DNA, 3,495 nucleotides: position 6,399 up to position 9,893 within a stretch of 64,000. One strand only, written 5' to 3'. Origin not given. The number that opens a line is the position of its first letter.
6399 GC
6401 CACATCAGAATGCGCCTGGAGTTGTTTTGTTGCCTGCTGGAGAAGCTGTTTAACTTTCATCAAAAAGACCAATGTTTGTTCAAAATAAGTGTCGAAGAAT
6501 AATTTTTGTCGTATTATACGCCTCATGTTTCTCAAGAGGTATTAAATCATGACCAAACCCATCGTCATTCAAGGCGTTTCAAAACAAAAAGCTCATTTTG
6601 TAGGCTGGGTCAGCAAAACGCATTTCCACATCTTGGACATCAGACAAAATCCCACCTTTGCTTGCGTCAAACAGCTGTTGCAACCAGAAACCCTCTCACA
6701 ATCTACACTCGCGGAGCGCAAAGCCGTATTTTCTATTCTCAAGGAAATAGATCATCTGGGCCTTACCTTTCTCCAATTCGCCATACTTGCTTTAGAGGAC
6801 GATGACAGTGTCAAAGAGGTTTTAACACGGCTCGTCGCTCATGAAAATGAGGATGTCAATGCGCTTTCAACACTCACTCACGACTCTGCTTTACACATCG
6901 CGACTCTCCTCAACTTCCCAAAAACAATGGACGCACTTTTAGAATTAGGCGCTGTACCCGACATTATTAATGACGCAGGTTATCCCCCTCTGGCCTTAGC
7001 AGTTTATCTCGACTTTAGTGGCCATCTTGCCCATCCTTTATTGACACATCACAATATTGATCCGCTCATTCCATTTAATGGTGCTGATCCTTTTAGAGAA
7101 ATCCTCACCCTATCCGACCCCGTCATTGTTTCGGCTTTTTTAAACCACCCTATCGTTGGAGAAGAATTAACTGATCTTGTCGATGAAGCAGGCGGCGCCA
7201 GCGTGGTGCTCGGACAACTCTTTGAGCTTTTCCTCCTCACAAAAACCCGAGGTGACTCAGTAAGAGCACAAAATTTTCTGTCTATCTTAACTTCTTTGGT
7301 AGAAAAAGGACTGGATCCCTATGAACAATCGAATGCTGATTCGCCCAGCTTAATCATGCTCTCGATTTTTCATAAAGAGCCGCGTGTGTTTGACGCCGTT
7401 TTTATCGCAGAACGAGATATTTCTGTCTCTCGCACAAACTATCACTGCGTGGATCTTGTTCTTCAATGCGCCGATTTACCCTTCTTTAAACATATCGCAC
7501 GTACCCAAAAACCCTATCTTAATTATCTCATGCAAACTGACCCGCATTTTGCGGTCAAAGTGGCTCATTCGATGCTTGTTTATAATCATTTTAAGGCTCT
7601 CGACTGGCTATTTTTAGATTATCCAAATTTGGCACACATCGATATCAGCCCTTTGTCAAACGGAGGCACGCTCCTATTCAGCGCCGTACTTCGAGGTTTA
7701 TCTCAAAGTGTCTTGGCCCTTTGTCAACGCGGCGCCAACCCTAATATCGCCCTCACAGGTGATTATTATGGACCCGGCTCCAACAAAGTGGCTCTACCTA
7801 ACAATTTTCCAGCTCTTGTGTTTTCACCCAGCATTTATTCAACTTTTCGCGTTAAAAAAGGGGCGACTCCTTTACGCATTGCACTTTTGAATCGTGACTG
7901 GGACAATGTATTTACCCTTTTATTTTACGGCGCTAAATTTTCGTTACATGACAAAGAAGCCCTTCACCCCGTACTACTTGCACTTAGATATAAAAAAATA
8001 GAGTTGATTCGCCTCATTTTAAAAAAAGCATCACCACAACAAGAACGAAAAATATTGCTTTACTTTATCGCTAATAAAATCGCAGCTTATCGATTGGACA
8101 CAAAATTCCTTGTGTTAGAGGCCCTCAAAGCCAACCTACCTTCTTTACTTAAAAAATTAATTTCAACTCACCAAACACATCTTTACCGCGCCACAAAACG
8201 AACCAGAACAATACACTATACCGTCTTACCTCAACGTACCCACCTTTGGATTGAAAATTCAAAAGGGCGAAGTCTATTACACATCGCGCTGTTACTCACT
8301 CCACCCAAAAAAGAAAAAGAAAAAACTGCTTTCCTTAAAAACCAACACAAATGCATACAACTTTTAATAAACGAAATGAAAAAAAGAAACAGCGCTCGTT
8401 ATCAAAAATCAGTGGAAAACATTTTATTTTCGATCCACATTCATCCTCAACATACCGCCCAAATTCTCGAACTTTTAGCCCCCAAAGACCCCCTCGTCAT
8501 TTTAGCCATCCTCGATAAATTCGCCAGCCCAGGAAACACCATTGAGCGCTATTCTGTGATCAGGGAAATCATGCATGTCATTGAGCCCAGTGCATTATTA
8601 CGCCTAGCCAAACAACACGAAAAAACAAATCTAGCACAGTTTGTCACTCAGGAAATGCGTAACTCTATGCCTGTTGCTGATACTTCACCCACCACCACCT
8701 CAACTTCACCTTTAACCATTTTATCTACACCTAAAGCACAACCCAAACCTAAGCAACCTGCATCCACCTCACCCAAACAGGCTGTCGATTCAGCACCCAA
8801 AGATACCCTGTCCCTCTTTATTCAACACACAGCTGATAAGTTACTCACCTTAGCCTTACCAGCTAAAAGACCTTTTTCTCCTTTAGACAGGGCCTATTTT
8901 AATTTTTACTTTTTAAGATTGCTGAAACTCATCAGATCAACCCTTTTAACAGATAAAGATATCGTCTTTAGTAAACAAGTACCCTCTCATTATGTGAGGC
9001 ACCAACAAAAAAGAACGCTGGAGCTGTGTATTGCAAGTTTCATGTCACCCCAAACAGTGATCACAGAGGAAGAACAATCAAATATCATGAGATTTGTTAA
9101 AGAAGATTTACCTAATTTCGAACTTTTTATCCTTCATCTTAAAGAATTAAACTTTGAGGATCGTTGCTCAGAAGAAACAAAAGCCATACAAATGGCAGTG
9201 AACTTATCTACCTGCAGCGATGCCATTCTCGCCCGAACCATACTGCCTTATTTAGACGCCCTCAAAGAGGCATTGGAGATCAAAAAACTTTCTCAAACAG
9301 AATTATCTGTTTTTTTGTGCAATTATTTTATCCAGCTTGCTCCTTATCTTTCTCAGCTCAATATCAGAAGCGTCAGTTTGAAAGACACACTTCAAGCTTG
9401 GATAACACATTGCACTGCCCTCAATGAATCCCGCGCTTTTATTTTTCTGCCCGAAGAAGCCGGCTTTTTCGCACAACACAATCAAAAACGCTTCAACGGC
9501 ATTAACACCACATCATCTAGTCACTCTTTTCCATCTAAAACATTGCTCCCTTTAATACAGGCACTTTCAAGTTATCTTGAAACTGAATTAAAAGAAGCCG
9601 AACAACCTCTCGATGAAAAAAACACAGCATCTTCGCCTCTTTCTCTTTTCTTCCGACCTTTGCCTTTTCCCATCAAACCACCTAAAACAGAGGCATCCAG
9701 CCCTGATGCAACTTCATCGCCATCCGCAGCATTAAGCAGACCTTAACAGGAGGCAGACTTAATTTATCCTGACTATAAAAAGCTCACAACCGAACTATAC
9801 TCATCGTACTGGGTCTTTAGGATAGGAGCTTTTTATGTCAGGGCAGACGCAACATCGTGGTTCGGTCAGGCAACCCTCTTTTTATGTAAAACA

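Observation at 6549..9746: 1065-aa ankyrin-repeat protein with Pro/Ser/Thr-rich C-terminal third: candidate translocated effector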

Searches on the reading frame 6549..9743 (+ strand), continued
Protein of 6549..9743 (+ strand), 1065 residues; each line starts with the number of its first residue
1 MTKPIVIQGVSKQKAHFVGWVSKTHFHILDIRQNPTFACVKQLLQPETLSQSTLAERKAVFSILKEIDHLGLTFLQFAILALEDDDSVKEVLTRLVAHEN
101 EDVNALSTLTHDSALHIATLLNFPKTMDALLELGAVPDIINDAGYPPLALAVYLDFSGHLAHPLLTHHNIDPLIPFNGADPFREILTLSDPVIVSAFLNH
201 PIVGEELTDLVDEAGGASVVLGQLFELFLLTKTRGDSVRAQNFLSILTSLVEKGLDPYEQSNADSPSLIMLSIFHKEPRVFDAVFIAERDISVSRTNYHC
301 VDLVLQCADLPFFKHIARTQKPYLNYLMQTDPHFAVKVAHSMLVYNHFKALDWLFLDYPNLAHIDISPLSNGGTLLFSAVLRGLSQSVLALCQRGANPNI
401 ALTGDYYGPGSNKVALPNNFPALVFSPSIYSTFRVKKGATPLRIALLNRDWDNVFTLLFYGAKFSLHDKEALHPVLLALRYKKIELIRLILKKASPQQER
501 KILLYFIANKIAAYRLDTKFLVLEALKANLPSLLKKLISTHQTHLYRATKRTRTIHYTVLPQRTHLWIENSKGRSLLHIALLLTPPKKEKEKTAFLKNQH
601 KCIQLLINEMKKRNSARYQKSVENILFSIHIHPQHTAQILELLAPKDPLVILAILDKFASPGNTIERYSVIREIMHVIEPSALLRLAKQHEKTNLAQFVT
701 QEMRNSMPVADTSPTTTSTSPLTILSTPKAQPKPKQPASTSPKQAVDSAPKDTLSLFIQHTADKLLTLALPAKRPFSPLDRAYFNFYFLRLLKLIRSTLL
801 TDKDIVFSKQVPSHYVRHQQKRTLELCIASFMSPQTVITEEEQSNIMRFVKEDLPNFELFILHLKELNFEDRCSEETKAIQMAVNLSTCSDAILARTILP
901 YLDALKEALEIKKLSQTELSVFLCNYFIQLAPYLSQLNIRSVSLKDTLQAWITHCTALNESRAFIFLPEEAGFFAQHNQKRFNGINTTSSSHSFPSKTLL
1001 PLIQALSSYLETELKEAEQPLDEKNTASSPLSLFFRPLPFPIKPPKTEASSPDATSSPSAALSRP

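Call 62: list_cluster_members(proteins=[P0122, P0123, P0124, P0125, P0126, P0127, P0128, P0129, P0130, P0131])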
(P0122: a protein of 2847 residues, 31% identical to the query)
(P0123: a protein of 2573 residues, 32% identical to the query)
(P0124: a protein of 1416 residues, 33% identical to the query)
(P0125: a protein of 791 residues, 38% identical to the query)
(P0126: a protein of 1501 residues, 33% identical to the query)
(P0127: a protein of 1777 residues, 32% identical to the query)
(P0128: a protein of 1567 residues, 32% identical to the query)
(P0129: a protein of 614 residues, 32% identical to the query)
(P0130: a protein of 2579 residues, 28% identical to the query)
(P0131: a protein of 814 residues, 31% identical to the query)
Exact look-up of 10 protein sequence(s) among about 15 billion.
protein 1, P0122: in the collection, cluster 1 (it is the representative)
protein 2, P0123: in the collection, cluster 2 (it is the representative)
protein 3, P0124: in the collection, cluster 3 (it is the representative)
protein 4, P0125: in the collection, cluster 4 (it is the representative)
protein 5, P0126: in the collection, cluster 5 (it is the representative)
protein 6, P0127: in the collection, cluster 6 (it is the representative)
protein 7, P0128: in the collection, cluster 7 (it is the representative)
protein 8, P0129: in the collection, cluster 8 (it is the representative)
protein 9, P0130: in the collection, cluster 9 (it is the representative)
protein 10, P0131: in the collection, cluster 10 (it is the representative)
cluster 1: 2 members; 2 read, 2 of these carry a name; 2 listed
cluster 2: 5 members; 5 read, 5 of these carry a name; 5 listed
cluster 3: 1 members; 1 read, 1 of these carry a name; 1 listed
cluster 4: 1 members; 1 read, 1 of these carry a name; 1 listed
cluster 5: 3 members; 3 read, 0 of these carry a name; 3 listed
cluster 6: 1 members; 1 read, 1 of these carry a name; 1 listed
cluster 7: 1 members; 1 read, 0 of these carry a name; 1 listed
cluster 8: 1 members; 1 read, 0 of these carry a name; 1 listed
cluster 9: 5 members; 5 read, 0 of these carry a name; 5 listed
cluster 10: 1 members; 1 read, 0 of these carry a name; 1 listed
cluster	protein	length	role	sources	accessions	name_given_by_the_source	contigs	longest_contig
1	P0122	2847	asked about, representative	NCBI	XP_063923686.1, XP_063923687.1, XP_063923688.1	uncharacterized protein LOC135137861 [Zophobas morio]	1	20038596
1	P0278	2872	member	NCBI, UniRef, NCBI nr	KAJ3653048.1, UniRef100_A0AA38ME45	hypothetical protein Zmor_018966 [Zophobas morio] | Uncharacterized protein n=2 Tax=Zophobas morio TaxID=2755281 RepID=A0AA38ME45_9CUCU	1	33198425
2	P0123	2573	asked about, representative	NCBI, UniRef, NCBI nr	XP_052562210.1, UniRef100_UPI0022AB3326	uncharacterized protein LOC120413312 isoform X2 [Culex pipiens pallens] | uncharacterized protein LOC120413312 isoform X2 n=1 Tax=Culex pipiens pallens TaxID=42434 ...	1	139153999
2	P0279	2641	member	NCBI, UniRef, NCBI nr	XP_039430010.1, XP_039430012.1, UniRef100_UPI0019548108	uncharacterized protein LOC120413312 isoform X1 [Culex pipiens pallens] | uncharacterized protein LOC120413312 isoform X1 n=1 Tax=Culex pipiens pallens TaxID=42434 ...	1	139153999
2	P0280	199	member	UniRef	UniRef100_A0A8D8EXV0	(northern house mosquito) hypothetical protein n=1 Tax=Culex pipiens TaxID=7175 ...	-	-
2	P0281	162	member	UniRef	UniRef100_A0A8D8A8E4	(northern house mosquito) hypothetical protein n=1 Tax=Culex pipiens TaxID=7175 ...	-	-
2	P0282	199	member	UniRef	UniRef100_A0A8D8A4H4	(northern house mosquito) hypothetical protein n=1 Tax=Culex pipiens TaxID=7175 ...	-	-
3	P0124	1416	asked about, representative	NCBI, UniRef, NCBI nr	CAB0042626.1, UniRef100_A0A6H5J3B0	unnamed protein product [Trichogramma brassicae] | Uncharacterized protein n=1 Tax=Trichogramma brassicae TaxID=86971 RepID=A0A6H5J3B0_9HYME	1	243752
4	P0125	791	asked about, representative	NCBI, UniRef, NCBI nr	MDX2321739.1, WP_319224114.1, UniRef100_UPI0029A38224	MAG: ankyrin repeat domain-containing protein [Moritella sp.] | ankyrin repeat domain-containing protein n=1 Tax=Moritella sp. TaxID=78556 ... | ankyrin repeat domain-containing protein [Moritella sp.]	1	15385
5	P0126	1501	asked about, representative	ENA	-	-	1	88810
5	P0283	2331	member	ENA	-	-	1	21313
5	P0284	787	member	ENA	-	-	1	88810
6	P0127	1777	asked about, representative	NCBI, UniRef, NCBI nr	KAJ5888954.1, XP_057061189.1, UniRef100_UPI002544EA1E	hypothetical protein N7495_008995 [Penicillium taxi] | uncharacterized protein n=1 Tax=Penicillium taxi TaxID=168475 RepID=UPI002544EA1E | uncharacterized protein N7495_008995 [Penicillium taxi]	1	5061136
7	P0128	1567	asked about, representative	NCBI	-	-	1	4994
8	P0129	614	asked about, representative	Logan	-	-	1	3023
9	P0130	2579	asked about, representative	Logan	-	-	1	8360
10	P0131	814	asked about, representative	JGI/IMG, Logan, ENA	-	-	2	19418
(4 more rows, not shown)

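Call 71: search_dna_similar(query=window:6549-9743:+, collection=plasmids, mode=protein, max_evalue=0.001, max_rows=12)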
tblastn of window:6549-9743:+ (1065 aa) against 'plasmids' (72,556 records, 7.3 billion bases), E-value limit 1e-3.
No match.

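Call 72: search_dna_similar(query=window:6549-9743:+, collection=phages, mode=protein, max_evalue=0.001, max_rows=8)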
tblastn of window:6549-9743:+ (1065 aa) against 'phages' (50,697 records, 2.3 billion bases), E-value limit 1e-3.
No match.

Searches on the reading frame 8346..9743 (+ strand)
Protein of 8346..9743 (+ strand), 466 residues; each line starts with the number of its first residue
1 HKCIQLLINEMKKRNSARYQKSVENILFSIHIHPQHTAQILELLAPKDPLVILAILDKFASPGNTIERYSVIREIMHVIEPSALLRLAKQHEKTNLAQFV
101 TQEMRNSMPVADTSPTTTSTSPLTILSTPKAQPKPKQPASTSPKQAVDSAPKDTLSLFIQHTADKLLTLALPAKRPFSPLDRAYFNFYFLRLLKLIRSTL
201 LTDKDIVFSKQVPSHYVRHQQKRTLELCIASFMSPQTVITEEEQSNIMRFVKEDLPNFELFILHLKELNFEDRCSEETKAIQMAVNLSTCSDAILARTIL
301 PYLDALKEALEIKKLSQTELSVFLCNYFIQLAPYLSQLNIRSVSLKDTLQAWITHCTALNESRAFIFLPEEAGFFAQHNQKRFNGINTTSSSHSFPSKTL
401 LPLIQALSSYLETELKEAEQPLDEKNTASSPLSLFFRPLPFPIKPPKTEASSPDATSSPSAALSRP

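Call 38: search_protein_families(library=pfam, proteins=[window:8349-9743:+], max_evalue=1)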
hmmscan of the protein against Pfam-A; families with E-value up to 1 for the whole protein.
window:8349-9743:+ (465 aa): 2 families
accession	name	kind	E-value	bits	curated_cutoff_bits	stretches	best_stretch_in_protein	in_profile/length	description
PF02446.23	Glyco_hydro_77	-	0.037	13.4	25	1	173-260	46-130/465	4-alpha-glucanotransferase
PF06958.17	Pyocin_S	-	0.049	14.6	22.5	1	112-167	58-109/139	S-type Pyocin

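Call 70: search_solved_structures(query=window:8346-9743:+, max_evalue=10)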
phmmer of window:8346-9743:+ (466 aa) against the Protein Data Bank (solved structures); distinct sequences matched with E-value up to 10: 1.
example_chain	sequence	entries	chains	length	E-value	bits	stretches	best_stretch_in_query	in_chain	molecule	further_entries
4ql6_A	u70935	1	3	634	0.64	12.3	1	253-299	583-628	Carboxy-terminal processing protease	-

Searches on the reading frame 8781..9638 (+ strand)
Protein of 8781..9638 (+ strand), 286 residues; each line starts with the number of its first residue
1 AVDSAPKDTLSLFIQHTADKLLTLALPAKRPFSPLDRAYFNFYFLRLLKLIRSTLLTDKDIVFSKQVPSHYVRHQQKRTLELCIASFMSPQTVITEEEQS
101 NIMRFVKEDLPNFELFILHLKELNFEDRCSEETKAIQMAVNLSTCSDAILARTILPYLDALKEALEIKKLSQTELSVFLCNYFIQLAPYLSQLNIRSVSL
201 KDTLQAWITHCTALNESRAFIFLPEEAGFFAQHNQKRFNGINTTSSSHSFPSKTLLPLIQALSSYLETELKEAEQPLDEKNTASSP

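Call 49: predict_structure(protein=window:8781-9638:+)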
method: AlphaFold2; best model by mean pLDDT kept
length: 286 residues; sequences in the alignment: 1
mean_pLDDT: 51.9   pTM: 0.42
mean pLDDT of the five models: 51.9, 49.1, 47.7, 46.2, 44.1
residues with pLDDT >= 90: 0; 70-90: 35; 50-70: 108; < 50: 143
segments of 3 or more residues with pLDDT < 50: 1-5, 27-29, 53-145, 218-231, 234-249, 275-286
pLDDT, mean of each block of 10 residues (from residue 1): 48 57 52 54 56 44 30 36 42 45 47 42 34 37 47 63 64 63 66 73 77 57 45 41 40 70 78 51 37
secondary structure, 60 per line:
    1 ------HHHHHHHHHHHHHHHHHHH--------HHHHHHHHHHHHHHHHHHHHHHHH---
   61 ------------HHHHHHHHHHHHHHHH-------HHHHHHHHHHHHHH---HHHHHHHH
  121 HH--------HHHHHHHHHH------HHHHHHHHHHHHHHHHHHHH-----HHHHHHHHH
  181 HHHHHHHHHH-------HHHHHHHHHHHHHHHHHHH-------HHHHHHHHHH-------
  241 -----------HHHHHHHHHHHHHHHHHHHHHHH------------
elements in order: H7-25 H34-57 H73-88 H96-109 H113-122 H131-140 H147-166 H172-190 H198-216 H224-233 H252-274

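Call 52: fold_search(model_id=the predicted structure, library=pdb)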
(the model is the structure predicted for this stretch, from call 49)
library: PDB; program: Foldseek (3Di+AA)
matches with E <= 10: 334; with E <= 0.001: 0
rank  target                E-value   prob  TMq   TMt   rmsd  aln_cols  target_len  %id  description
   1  8xws_C                5.8e-01  0.25  0.25  0.24  12.6       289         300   12  Structure of CXCR2 bound to CXCL5 (Ligand-receptor focused map) (released 2025-01-15)
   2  9f33_R                9.6e-01  0.15  0.22  0.22  13.2       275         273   12  Cryo-EM structure of Dopamine 3 Receptor:Go complex bound to bitopic FOB02-04A - Conformation A (released 2024-09-18)
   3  9kvg_R                1.1e+00  0.14  0.22  0.22  14.7       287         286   12  A Cryo_EM structure of 5_HT1A complex with 5-Meo-DMT (released 2025-12-03)
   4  8xwn_R                1.2e+00  0.20  0.26  0.25  12.8       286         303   12  Structure of CXCR2 bound to CXCL8 (Ligand-receptor focused map) (released 2025-01-15)
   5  6h7l_B                1.2e+00  0.14  0.22  0.22  12.9       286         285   11  ACTIVATED TURKEY BETA1 ADRENOCEPTOR WITH BOUND PARTIAL AGONIST DOBUTAMINE AND NANOBODY Nb6B9 (released 2018-10-17)
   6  9dye_R                1.2e+00  0.11  0.21  0.21  15.4       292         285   13  Buspirone-bound serotonin 1A (5-HT1A) receptor-Goa protein complex (released 2025-08-13)
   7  8unz_R                1.3e+00  0.11  0.20  0.21  14.4       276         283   11  CryoEM structure of beta-2-adrenergic receptor in complex with GTP-bound Gs heterotrimer (Class O) (released 2024-03-06)
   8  8u02_R                1.3e+00  0.12  0.20  0.21  13.2       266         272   14  CryoEM structure of D2 dopamine receptor in complex with GoA KE mutant and dopamine (released 2024-08-21)
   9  7cz5_R                1.3e+00  0.08  0.16  0.17  17.3       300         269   14  Cryo-EM structure of the human growth hormone-releasing hormone receptor-Gs protein complex (released 2020-11-18)
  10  8ggo                  1.4e+00  0.12  0.21  0.21  13.5       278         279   11  Locally refined cryoEM structure of receptor from beta-2-adrenergic receptor in complex with GTP-bound Gs heterotrimer ( (released 2024-03-06)
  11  9dyf_R                1.5e+00  0.09  0.20  0.20  14.6       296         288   10  Asenapine-bound serotonin 1A (5-HT1A) receptor-Gi1 protein complex (released 2025-08-13)
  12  9lz2_R                1.7e+00  0.09  0.19  0.19  12.7       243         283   10  Cryo-EM structure of PTH1R(V2RC)-beta-arrestin1 complex (released 2026-03-11)
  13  8wc8_R                1.7e+00  0.08  0.17  0.17  15.0       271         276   12  Cryo-EM structure of the ZH8651-bound hTAAR1-Gs complex (released 2023-12-27)
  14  6wzg_R                1.7e+00  0.06  0.17  0.14  17.5       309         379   13  Human secretin receptor Gs complex (released 2020-08-12)
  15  4e17_A                1.7e+00  0.11  0.18  0.20  22.5       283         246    9  Alpha-E-catenin is an autoinhibited molecule that co-activates vinculin (released 2012-05-16)
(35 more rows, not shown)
